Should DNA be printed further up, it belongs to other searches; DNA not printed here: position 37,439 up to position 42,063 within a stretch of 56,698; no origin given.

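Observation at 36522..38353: Split HipA-like kinase plus a HipS-like/HIRAN fusion protein inserted in the middle of DISARM: possible DNA-end-sensing kinase switch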

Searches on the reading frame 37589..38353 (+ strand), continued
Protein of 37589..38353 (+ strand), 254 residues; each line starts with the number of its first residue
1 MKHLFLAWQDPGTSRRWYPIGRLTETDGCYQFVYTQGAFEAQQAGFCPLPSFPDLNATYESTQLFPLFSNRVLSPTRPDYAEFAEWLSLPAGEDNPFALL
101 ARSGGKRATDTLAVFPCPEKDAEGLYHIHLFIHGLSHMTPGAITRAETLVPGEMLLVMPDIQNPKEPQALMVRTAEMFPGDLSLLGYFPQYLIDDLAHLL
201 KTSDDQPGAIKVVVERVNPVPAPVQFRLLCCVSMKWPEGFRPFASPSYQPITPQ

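Call 86: find_related_loci(query=A1, collection=metagenome_contigs, flank=10000)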
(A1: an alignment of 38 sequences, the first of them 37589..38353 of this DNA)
Query A1 (254 aa) in metagenome_contigs; peptide patterns used: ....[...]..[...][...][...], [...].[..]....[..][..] (x = any residue, [..] = any of these).
557 stretches matched a pattern; 489 encode a relative of the query (tblastn E <= 1e-3); the best 80 are kept; 80 distinct loci.
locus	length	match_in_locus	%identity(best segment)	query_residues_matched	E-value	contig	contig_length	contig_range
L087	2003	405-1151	57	1-251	1e-95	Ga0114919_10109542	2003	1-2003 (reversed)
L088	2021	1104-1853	56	1-254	2e-95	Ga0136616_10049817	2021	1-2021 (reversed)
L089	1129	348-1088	57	1-252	4e-98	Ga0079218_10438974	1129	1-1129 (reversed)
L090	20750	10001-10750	56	1-253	3e-90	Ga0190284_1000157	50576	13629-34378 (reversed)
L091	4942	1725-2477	55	1-254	3e-90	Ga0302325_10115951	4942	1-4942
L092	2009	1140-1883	55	1-252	6e-94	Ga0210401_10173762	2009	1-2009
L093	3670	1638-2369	56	1-254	1e-90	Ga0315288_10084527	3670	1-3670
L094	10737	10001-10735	57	1-248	4e-89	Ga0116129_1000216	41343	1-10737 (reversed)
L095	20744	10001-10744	57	1-251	2e-88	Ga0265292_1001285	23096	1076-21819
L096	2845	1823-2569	55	1-251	3e-90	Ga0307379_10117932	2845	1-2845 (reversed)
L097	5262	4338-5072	56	1-249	1e-87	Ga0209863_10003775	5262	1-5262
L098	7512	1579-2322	56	4-254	3e-87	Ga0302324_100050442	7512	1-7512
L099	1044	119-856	55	1-252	1e-94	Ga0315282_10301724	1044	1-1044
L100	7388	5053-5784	55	1-254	2e-86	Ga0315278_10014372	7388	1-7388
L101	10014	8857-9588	55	1-254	2e-86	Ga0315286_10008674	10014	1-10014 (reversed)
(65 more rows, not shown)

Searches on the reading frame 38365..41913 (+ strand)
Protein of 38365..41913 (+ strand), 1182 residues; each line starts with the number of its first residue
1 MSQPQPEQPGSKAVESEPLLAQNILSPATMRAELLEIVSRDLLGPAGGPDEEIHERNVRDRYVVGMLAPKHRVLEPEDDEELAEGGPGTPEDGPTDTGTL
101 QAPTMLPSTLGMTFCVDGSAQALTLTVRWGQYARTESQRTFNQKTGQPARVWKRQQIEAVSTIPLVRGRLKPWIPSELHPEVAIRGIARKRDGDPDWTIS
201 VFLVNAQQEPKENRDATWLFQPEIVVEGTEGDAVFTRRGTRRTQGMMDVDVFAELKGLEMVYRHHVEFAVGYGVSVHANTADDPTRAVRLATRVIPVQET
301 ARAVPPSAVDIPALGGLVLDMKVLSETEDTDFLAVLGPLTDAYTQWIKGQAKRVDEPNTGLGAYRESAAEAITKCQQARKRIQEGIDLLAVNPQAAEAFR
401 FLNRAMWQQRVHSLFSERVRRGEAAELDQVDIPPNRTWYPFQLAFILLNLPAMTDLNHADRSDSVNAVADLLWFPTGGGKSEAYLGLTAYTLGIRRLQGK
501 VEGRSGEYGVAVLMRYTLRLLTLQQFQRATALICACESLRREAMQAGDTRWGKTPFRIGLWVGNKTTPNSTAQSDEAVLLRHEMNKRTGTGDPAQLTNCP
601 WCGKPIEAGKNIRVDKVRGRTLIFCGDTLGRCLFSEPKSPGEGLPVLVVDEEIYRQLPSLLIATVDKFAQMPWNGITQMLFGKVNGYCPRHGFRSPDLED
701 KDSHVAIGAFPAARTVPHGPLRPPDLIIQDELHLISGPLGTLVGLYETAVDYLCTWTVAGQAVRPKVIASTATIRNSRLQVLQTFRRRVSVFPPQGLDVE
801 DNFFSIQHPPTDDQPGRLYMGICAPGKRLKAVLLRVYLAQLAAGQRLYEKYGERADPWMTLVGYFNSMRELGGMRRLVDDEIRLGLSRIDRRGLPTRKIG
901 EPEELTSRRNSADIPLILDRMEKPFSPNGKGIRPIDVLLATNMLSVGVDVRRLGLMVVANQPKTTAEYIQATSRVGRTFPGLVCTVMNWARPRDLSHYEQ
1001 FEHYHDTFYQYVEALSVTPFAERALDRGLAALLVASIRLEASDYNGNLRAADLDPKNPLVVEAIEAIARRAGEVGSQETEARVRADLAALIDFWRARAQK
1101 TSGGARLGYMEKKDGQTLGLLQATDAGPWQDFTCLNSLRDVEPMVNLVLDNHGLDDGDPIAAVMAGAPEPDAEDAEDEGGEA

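Call 15: search_protein_families(library=padloc, proteins=[window:38365-41913:+], max_evalue=0.00001)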
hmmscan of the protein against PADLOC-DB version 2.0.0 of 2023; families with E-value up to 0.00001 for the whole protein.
window:38365-41913:+ (1182 aa): 7 families
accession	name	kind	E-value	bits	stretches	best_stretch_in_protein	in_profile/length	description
PDLC02567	DrmA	-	0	1064.6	2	103-1155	661-1728/1750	DrmA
PDLC02575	DrmA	-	0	1026.6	1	317-1152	8-831/837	DrmA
PDLC02577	DrmA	-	5.3e-220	730.2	1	497-1157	1-685/697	DrmA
PDLC02571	DrmA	-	4.7e-217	721.4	2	644-1114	768-1240/1282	DrmA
PDLC02568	DrmA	-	1e-117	392.3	1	591-1151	27-601/611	DrmA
PDLC02574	DrmA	-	3.4e-83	276.7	1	933-1156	35-259/269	DrmA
PDLC02576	DrmA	-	1.9e-60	202.7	2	436-809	497-850/1235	DrmA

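Call 16: search_protein_families(library=pfam, proteins=[window:38365-41913:+], max_evalue=0.001)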
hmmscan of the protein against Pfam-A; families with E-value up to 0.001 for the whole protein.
window:38365-41913:+ (1182 aa): 1 family
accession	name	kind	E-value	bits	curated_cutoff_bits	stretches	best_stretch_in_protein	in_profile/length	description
PF00271.37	Helicase_C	-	2.6e-06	28.1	23.5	1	935-977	66-108/110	Helicase conserved C-terminal domain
